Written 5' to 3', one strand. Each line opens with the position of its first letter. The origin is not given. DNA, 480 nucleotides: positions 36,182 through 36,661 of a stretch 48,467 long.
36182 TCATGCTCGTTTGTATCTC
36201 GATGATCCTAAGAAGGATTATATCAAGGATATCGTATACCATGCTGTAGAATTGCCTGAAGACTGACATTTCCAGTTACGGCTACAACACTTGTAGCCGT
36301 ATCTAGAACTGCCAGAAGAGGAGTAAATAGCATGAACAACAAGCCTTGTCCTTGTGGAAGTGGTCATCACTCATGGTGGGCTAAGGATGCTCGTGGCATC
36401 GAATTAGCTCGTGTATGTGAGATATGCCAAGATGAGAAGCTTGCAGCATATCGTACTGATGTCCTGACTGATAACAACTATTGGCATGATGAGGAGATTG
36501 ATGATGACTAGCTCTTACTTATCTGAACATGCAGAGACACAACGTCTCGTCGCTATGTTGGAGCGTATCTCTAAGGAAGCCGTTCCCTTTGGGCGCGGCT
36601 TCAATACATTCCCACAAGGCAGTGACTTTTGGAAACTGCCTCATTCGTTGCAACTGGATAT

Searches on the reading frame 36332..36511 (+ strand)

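Call 70: search_protein_families(library=pfam, proteins=[window:36332-36511:+], max_evalue=0.1)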
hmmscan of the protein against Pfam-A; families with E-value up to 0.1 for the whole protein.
window:36332-36511:+ (59 aa): 1 family
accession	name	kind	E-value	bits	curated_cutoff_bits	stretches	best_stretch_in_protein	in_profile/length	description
PF02810.21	SEC-C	-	0.00067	19.9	20.4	1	3-12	2-11/19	SEC-C motif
